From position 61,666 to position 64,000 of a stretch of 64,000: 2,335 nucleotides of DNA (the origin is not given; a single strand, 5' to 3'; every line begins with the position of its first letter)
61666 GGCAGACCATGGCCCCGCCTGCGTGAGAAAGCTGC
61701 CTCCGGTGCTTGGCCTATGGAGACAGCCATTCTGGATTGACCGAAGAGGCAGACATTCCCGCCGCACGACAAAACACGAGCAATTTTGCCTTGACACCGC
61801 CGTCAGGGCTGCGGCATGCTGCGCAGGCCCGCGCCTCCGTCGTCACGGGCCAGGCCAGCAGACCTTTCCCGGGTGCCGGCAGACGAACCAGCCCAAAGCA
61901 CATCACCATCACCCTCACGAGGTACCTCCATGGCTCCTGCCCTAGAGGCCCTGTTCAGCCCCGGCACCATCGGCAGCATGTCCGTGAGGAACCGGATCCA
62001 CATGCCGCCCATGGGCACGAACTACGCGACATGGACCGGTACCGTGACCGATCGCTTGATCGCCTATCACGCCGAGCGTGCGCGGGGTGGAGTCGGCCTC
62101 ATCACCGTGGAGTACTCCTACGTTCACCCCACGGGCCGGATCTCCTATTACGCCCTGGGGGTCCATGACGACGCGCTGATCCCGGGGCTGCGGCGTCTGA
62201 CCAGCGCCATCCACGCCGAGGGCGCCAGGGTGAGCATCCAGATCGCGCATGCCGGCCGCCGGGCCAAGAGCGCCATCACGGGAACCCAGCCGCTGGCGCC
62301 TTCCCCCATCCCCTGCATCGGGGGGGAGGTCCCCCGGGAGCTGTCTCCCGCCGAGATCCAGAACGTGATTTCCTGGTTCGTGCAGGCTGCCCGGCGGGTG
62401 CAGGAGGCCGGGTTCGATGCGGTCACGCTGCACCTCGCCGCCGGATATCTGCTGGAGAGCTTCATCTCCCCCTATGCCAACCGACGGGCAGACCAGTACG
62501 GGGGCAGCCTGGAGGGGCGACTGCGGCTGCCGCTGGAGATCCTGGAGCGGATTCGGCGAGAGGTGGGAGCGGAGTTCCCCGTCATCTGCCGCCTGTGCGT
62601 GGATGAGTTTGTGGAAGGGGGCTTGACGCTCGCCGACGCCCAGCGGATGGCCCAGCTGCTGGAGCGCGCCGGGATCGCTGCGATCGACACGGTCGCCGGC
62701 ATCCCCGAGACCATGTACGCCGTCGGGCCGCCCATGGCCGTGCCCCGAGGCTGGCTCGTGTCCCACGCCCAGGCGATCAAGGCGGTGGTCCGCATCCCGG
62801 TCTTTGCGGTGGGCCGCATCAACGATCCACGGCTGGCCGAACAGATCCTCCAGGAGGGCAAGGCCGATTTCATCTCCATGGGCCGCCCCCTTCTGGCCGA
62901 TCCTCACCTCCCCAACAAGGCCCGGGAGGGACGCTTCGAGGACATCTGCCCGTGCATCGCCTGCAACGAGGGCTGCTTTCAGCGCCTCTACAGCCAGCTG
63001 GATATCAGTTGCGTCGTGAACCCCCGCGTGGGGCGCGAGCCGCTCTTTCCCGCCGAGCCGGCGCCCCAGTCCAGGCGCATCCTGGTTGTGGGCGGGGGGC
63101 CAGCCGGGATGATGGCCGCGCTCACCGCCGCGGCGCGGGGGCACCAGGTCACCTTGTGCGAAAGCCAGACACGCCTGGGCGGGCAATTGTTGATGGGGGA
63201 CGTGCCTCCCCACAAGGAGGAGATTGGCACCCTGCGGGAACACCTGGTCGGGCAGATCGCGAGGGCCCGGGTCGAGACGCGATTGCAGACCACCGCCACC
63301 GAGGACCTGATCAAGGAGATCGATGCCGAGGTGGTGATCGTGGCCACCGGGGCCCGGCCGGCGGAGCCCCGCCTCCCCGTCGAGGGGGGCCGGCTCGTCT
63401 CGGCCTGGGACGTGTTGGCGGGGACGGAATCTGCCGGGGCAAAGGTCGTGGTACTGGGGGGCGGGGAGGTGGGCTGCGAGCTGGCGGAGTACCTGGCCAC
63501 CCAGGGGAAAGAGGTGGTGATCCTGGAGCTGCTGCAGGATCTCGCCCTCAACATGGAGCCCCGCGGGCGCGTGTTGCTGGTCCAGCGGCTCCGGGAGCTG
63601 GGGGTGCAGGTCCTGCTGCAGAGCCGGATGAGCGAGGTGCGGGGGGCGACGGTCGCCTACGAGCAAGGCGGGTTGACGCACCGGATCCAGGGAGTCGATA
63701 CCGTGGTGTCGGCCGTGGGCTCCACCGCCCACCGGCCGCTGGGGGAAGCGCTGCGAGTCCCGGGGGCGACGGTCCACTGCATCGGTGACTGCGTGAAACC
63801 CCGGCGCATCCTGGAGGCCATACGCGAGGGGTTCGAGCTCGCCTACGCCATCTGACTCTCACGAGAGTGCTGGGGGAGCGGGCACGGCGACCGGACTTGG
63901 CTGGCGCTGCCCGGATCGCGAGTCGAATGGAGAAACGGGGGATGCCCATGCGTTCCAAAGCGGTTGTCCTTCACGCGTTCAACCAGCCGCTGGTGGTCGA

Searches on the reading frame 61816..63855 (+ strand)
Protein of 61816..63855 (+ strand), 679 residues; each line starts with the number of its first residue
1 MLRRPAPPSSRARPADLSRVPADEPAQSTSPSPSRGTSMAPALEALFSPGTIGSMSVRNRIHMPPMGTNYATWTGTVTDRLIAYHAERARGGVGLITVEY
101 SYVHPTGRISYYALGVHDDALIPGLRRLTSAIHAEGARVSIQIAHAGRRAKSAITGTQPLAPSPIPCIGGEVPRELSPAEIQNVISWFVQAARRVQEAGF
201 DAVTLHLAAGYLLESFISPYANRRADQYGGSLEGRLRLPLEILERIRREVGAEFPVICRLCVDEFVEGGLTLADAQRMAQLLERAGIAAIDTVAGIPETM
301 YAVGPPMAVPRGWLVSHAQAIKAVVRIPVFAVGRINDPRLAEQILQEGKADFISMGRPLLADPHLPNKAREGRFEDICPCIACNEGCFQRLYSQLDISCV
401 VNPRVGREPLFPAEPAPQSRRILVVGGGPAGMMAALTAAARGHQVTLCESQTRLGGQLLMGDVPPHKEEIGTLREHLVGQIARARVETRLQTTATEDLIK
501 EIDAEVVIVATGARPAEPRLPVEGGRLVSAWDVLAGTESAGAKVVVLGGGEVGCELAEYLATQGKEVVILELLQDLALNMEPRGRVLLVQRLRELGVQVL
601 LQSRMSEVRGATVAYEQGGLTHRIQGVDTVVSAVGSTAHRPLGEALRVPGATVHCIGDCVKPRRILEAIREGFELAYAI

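Call 42: search_protein_families(library=pfam, proteins=[window:61816-63855:+], max_evalue=0.00001)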
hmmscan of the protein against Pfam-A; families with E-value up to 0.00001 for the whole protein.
window:61816-63855:+ (679 aa): 13 families
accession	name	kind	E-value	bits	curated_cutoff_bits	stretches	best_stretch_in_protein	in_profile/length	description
PF00724.26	Oxidored_FMN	-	3.5e-77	260.4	27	1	46-373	2-339/342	NADH:flavin oxidoreductase / NADH oxidase family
PF07992.20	Pyr_redox_2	-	3.1e-28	99.5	26.1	1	421-646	2-247/291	Pyridine nucleotide-disulphide oxidoreductase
PF00070.33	Pyr_redox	-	1.2e-17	64.6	22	1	543-612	1-70/82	Pyridine nucleotide-disulphide oxidoreductase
PF13450.12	NAD_binding_8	-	6e-12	46.1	21.9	1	424-459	1-36/68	NAD(P)-binding Rossmann-like domain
PF12831.13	FAD_oxidored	-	7.4e-11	42.4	27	1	422-483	2-62/416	FAD dependent oxidoreductase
PF13738.12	Pyr_redox_3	-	2.1e-10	40.8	30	1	478-635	104-266/305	Pyridine nucleotide-disulphide oxidoreductase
PF03486.20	HI0933_like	-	3.3e-10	40.3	50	1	421-460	2-41/244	HI0933-like protein Rossmann domain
PF01266.30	DAO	-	1e-09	38.9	27.9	0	421-456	1-37/353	FAD dependent oxidoreductase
PF01134.28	GIDA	-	1.8e-08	34.3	22.1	0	422-504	2-58/391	Glucose inhibited division protein A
PF01262.27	AlaDh_PNT_C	-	1.6e-07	31.4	23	0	533-635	18-101/214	Alanine dehydrogenase/PNT, C-terminal domain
PF00890.30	FAD_binding_2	-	2.3e-07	30.8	20.4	1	422-458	2-38/414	FAD binding domain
PF13241.12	NAD_binding_7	-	2.5e-06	28.4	22.1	0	540-635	6-70/104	Putative NAD(P)-binding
PF01494.25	FAD_binding_3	-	3.2e-06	27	22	0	422-451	4-33/349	FAD binding domain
